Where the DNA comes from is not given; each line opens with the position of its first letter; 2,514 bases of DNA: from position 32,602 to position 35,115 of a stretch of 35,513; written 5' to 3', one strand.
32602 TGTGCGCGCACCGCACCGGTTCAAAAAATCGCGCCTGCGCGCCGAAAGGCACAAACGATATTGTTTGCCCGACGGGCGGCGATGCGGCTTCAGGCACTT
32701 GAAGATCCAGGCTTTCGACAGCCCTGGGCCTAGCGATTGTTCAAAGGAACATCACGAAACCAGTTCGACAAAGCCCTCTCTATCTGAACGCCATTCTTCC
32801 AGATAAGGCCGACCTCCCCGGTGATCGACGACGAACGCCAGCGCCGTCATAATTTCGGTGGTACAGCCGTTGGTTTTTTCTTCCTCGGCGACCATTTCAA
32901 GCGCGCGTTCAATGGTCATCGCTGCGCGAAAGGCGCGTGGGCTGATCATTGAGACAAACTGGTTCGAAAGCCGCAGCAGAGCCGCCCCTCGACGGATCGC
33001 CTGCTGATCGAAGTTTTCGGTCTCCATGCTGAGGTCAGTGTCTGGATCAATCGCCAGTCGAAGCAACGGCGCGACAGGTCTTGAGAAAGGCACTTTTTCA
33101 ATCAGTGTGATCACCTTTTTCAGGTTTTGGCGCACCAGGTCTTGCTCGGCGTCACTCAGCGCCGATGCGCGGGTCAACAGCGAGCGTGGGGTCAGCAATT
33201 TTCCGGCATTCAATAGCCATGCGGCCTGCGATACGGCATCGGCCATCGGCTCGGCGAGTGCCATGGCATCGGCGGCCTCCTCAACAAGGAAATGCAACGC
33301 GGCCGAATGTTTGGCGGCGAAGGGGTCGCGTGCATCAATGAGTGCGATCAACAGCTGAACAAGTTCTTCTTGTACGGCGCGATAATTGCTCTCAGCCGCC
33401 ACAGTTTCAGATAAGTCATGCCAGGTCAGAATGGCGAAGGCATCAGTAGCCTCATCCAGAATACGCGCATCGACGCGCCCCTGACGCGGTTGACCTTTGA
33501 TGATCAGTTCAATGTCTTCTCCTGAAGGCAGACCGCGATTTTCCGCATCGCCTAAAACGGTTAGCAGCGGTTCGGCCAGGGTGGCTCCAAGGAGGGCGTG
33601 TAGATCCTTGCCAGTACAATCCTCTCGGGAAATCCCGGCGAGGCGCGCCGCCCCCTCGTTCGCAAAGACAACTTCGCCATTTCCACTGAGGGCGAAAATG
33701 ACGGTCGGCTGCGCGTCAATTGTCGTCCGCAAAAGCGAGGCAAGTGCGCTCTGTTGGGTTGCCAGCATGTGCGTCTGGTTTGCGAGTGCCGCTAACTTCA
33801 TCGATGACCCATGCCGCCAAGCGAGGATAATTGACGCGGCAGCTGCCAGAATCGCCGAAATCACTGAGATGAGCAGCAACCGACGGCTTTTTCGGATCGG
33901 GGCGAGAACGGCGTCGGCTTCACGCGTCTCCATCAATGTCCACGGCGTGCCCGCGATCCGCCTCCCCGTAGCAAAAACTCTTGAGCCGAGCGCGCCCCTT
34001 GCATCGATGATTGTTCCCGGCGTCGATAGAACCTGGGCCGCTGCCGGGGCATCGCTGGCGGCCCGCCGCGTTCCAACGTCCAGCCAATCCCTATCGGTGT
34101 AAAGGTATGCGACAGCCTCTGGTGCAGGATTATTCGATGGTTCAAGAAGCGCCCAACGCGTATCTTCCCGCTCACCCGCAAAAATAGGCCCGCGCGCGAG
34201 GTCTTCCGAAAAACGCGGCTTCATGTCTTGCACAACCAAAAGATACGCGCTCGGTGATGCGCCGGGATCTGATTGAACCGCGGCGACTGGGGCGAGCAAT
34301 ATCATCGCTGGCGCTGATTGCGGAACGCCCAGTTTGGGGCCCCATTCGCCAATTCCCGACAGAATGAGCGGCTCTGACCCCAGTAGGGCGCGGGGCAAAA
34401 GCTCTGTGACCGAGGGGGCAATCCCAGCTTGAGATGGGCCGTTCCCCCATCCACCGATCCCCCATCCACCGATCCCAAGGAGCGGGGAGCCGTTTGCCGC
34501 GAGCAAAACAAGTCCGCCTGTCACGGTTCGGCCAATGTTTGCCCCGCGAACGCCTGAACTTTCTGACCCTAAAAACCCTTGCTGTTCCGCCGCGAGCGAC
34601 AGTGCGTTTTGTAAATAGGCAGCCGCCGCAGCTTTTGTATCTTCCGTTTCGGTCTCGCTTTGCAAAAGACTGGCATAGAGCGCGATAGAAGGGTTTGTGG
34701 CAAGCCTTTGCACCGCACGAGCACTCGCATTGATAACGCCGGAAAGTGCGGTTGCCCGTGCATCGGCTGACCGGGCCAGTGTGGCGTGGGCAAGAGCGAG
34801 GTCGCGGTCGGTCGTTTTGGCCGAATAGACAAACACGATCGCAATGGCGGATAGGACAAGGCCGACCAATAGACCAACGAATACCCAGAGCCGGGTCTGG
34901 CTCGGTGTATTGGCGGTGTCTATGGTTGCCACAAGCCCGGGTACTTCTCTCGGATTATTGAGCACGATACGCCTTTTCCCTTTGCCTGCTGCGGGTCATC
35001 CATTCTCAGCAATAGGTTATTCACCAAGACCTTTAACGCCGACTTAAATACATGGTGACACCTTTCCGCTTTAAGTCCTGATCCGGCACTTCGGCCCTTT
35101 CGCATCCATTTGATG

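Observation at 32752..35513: Candidate LapD/LapG-like inside-out switch built on a degenerate HD-GYP domain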

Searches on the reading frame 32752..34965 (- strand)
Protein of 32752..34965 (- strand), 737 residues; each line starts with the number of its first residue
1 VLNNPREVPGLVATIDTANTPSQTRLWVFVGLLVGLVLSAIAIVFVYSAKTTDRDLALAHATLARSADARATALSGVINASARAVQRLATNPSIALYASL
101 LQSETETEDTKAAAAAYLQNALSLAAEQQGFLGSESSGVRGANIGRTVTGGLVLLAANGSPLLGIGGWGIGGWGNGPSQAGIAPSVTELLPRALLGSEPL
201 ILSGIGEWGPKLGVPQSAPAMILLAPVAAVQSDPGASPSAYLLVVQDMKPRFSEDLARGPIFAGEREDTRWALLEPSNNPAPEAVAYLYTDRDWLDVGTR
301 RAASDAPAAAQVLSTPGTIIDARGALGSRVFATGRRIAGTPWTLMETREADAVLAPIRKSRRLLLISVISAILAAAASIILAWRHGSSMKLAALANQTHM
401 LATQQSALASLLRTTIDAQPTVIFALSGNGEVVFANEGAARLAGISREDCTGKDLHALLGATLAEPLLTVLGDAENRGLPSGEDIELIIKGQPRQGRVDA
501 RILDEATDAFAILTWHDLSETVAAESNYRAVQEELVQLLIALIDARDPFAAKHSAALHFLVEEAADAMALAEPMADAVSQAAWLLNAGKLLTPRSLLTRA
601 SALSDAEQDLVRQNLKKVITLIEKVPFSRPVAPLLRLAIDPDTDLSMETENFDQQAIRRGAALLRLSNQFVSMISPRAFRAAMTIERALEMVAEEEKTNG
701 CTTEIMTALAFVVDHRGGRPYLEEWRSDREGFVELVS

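Call 5: search_protein_families(library=pfam, proteins=[window:32752-34965:-], max_evalue=1)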
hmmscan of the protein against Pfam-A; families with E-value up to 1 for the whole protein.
window:32752-34965:- (737 aa): 7 families
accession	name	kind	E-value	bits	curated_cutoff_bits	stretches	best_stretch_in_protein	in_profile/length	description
PF13487.12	HD_5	-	2.1e-12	47.5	27.2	1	538-697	2-163/170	HD domain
PF00989.32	PAS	-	6.3e-09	36.3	22.6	1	412-517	3-112/113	PAS fold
PF08448.16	PAS_4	-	6.1e-05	23.6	23.1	1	417-479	2-64/110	PAS fold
PF13426.13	PAS_9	-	0.00065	20.4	27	1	426-519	7-102/103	PAS domain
PF13188.13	PAS_8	-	0.0013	19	21.8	1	411-456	2-44/65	PAS domain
PF23494.1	bPH_10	-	0.1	12.4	27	1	8-65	41-100/151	YqeB-like bacterial PH domain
PF09716.15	ETRAMP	-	0.21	12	29.1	1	345-390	35-80/81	Malarial early transcribed membrane protein (ETRAMP)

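Call 6: search_protein_families(library=ncbifam, proteins=[window:32752-34965:-], max_evalue=1)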
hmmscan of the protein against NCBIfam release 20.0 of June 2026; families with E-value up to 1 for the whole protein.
window:32752-34965:- (737 aa): 4 families
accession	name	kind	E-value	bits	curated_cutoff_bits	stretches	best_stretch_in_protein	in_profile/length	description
NF053512.1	nitric_RR_NosR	exception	3.9e-10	39.3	400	1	533-698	175-340/422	response regulator c-di-GMP phosphodiesterase, NosR family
TIGR00229.1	sensory_box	domain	0.00047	20.3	22.9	1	411-525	6-123/126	PAS domain S-box protein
NF008468.0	PRK11360.1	equivalog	0.014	13.8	646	1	406-526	264-385/616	two-component system sensor histidine kinase AtoS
NF041880.1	EPS_EpsF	equivalog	0.022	13.3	900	1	392-452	128-186/492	response regulator EpsF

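Call 7: find_encoding_contigs(protein=window:32752-34965:-, flank=10000, max_places=6)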
Protein window:32752-34965:- (737 aa): no gene with exactly this product is on record in the collection.

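Call 8: find_homologous_proteins(query=window:32752-34965:-)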
Query window:32752-34965:- (737 aa): 1 proteins with E <= 0.001 among 8000 candidates.
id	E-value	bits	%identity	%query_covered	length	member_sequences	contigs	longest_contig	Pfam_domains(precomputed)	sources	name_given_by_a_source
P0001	0.0e+0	1572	100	100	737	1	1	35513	PF13487.13,PF00989.32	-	-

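Call 9: find_related_loci(query=window:32752-34965:-, collection=genome_contigs, flank=10000)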
Query window:32752-34965:- (737 aa) in genome_contigs; peptide patterns used: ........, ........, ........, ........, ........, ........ (x = any residue, [..] = any of these).
188 stretches matched a pattern, but none encodes a relative of the query by tblastn (E <= 1e-3).

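Call 16: search_solved_structures(query=window:32752-34965:-, max_evalue=1, show_alignments=4)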
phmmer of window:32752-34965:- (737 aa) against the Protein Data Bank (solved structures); distinct sequences matched with E-value up to 1: 4.
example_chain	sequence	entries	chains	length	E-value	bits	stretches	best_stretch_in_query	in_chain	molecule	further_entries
9rc0_A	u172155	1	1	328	1.6e-17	66.6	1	426-720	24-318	HD domain/sensory box protein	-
9rbz_A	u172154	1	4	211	6.6e-15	58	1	517-721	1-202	HD domain/sensory box protein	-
5z7c_A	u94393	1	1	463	0.0006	21.8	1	536-711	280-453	3'3'-cGAMP-specific phosphodiesterase 3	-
9qq6_A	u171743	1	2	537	0.029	16.2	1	351-492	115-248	histidine kinase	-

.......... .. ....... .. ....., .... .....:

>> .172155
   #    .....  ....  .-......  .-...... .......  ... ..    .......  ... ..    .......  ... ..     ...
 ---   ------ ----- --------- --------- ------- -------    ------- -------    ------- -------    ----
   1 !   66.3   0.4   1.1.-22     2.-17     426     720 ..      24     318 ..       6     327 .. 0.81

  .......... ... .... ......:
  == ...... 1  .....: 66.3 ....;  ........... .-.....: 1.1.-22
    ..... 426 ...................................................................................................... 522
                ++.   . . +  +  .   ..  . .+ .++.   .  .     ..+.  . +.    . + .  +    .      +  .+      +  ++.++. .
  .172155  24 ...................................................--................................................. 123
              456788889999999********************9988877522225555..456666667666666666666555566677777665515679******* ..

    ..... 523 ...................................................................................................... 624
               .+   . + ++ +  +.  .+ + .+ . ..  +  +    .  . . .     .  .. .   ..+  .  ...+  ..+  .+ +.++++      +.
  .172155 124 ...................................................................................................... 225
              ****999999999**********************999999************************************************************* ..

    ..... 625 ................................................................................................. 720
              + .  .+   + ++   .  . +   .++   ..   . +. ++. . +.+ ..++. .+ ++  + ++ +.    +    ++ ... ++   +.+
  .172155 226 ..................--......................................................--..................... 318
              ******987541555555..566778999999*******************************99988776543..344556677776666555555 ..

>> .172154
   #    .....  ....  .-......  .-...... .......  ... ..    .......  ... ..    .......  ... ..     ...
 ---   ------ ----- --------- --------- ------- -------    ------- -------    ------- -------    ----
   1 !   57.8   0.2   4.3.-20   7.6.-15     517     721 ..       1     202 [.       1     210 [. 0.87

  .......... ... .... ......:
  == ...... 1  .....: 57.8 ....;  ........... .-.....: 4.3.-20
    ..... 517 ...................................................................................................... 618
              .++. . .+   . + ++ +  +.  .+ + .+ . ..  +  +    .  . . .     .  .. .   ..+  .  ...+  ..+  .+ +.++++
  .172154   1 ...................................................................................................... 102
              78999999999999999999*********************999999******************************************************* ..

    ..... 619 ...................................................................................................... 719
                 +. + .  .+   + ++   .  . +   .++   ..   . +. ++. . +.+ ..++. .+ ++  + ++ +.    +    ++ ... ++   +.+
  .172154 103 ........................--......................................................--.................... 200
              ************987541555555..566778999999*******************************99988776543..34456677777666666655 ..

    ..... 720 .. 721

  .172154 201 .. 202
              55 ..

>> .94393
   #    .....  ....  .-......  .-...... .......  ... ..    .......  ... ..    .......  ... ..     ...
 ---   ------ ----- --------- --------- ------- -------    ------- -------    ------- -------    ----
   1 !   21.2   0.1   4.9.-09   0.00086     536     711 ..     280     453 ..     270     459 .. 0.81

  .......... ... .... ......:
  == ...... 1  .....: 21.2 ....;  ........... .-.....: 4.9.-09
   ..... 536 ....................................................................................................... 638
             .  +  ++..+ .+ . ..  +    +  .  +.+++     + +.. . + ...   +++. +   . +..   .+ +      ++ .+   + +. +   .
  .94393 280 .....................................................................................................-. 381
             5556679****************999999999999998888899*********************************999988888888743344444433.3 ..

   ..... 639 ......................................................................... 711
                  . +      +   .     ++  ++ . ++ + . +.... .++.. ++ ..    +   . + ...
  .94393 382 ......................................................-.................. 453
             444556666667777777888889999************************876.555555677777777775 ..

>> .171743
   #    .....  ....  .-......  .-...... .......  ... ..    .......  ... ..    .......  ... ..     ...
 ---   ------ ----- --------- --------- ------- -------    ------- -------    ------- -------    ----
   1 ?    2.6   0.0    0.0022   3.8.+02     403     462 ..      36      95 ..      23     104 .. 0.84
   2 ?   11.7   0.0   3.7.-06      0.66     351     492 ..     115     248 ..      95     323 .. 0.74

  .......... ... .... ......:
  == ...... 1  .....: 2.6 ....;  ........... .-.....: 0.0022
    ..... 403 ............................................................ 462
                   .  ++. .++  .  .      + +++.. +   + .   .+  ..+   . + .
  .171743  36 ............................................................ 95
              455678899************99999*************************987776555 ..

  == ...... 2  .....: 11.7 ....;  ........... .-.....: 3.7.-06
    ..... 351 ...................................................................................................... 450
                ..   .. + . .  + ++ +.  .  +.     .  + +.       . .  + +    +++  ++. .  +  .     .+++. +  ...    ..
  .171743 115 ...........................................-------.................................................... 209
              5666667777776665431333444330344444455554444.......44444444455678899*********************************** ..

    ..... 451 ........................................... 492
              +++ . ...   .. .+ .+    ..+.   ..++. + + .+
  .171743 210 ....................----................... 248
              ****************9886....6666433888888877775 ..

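Call 32: search_protein_representatives(protein=window:32752-34965:-)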
Query: 737 residues. Proteins with E-value up to 0.001 (for the whole library): 6932; up to 1e-10: 652; up to 1e-30: 217. The best 150 are listed.
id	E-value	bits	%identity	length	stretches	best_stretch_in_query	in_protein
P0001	0.0e+00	1572.1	100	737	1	1-737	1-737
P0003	6.5e-59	216.7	31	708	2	218-729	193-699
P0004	4.6e-57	210.5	33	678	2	215-721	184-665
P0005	2.0e-56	208.5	31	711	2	298-722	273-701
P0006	6.3e-56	206.8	32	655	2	268-731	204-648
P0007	1.7e-55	205.4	30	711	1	34-724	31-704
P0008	2.1e-55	205.0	34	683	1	32-726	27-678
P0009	3.5e-55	204.3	30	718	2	217-725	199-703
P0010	7.9e-55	203.2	32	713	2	222-719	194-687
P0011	1.5e-54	202.3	31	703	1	26-725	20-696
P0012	8.9e-54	199.7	28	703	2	218-728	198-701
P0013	1.5e-53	199.0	30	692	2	308-720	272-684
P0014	4.5e-53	197.4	31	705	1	30-725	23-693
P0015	7.1e-53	196.7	29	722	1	26-720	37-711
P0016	1.2e-52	196.0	29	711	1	26-720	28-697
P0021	9.5e-52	193.0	32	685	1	26-695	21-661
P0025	5.6e-51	190.4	30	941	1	28-729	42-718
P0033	3.0e-49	184.7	31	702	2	300-730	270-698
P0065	2.1e-45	172.0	30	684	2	217-725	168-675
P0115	1.1e-40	156.4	29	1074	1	31-681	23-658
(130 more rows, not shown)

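Call 36: search_protein_families(library=pfam, proteins=[P0003, P0007, P0008, P0011, P0025, P0115], max_evalue=0.01)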
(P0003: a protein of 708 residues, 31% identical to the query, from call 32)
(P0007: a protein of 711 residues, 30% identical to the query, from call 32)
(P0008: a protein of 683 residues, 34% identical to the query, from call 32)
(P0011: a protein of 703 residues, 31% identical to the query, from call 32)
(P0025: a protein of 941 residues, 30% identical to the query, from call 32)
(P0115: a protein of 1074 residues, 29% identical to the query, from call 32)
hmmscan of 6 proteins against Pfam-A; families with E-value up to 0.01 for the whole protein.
P0003 (708 aa): 6 families
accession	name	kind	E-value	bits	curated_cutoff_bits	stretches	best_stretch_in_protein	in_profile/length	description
PF13487.12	HD_5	-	6.4e-36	124.1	27.2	1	513-676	2-168/170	HD domain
PF08448.16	PAS_4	-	4.4e-11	43.4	23.1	1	388-495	2-107/110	PAS fold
PF01966.28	HD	-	6.1e-08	33.4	22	1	527-644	3-113/116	HD domain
PF00989.32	PAS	-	4e-07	30.5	22.6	1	383-493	3-113/113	PAS fold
PF02743.24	dCache_1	-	0.002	18.2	45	0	60-316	14-238/240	Cache domain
PF13188.13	PAS_8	-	0.0033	17.7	21.8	0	385-434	5-55/65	PAS domain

P0007 (711 aa): 7 families
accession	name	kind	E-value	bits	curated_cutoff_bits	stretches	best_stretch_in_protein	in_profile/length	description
PF13487.12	HD_5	-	6.9e-33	114.2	27.2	1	521-685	2-170/170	HD domain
PF08448.16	PAS_4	-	1.5e-12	48.2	23.1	1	398-504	2-108/110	PAS fold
PF01966.28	HD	-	3.6e-07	30.9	22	1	534-651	2-113/116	HD domain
PF00989.32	PAS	-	3.5e-06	27.5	22.6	1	393-439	3-49/113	PAS fold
PF02743.24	dCache_1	-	5.9e-05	23.2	45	1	55-173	4-94/240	Cache domain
PF13188.13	PAS_8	-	0.00061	20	21.8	1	392-437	2-44/65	PAS domain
PF13426.13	PAS_9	-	0.0096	16.6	27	0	401-502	1-102/103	PAS domain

P0008 (683 aa): 6 families
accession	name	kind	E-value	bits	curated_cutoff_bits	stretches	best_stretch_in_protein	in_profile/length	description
PF13487.12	HD_5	-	1e-20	74.6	27.2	1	500-656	2-169/170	HD domain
PF08448.16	PAS_4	-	5.5e-06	27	23.1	1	378-457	5-83/110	PAS fold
PF08668.18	HDOD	-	0.0018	18.2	22.9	1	513-566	96-147/196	HDOD domain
PF00989.32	PAS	-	0.0021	18.5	22.6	1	377-414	10-47/113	PAS fold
PF02743.24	dCache_1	-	0.0021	18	45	0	54-163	7-87/240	Cache domain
PF24820.1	Diguanyl_cycl_sensor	-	0.006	17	28.1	0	379-460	7-87/109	Diguanylate cyclase-like sensor domain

P0011 (703 aa): 4 families
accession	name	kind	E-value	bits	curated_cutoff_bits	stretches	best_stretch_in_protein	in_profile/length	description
PF13487.12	HD_5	-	1.4e-23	83.9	27.2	1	515-667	4-161/170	HD domain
PF08448.16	PAS_4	-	9.6e-15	55.2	23.1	1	391-496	3-108/110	PAS fold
PF01966.28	HD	-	7.2e-06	26.7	22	1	526-637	2-108/116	HD domain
PF13426.13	PAS_9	-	0.00017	22.3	27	1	396-495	4-103/103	PAS domain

P0025 (941 aa): 2 families
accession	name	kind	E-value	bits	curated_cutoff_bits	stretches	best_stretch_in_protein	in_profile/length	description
PF13487.12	HD_5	-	3.4e-31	108.7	27.2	1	534-696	3-169/170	HD domain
PF08448.16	PAS_4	-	9.4e-07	29.5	23.1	1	411-517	3-109/110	PAS fold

P0115 (1074 aa): 5 families
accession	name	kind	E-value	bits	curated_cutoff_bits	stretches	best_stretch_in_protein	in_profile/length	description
PF05226.16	CHASE2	-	4.7e-45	154.6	26.3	1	660-964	46-256/257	CHASE2 domain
PF13487.12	HD_5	-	2.3e-30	106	27.2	1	516-658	2-147/170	HD domain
PF08448.16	PAS_4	-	4.9e-09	36.8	23.1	1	392-499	8-108/110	PAS fold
PF01966.28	HD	-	1e-05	26.2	22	1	530-650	3-116/116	HD domain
PF00989.32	PAS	-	5.7e-05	23.5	22.6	1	380-450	2-77/113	PAS fold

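Call 38: find_encoding_contigs(protein=P0003, flank=6000, max_places=3)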
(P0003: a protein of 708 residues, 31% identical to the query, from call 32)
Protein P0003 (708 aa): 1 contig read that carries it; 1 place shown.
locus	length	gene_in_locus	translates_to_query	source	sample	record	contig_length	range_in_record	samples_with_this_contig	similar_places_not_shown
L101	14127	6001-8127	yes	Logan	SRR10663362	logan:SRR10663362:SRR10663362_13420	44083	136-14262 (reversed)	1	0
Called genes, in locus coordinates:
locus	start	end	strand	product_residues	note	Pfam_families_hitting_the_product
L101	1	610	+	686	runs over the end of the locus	-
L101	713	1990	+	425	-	PF25323:6TM_PilS (weak), PF02518:HATPase_c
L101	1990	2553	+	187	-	PF20161:VpsR (weak), PF00072:Response_reg, PF13556:HTH_30 (weak)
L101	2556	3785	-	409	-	PF00563:EAL (faint)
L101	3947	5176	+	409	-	PF12000:Glyco_trans_4_3, PF00534:Glycos_transf_1, PF13692:Glyco_trans_1_4, PF13524:Glyco_trans_1_2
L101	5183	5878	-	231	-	PF06035:Peptidase_C93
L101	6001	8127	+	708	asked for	PF00989:PAS (weak), PF08448:PAS_4, PF01966:HD, PF13487:HD_5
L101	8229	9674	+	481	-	PF00294:PfkB, PF01467:CTP_transf_like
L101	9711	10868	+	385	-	PF01266:DAO (weak)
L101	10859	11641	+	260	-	PF00248:Aldo_ket_red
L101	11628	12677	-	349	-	PF19315:MC_hydratase, PF01575:MaoC_dehydratas (weak), PF13452:FAS1_DH_region (faint), PF01575:MaoC_dehydratas (weak)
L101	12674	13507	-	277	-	PF03328:HpcH_HpaI, PF15617:C-C_Bond_Lyase (faint)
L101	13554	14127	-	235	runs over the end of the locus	?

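Call 40: find_encoding_contigs(protein=P0008, flank=6000, max_places=2)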
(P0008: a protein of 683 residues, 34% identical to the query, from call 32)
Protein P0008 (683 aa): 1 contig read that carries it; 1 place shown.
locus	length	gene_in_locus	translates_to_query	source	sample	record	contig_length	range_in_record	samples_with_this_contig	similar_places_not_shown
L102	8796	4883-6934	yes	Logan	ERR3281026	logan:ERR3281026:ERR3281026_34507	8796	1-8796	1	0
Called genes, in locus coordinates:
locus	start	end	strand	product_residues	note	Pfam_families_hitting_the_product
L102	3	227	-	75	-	?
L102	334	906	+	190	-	PF13606:Ank_3 (faint), PF12796:Ank_2, PF00023:Ank (weak), PF12796:Ank_2, PF13637:Ank_4, PF13857:Ank_5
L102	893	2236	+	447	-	PF25323:6TM_PilS (faint), PF02518:HATPase_c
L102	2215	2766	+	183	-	PF00072:Response_reg, PF13556:HTH_30 (faint)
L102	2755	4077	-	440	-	-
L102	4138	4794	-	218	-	PF06035:Peptidase_C93, PF04473:DUF553 (weak)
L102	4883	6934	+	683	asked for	PF08448:PAS_4 (weak), PF13487:HD_5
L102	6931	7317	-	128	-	PF01627:Hpt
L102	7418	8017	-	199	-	PF07486:Hydrolase_2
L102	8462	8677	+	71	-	PF11324:DUF3126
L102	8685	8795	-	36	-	?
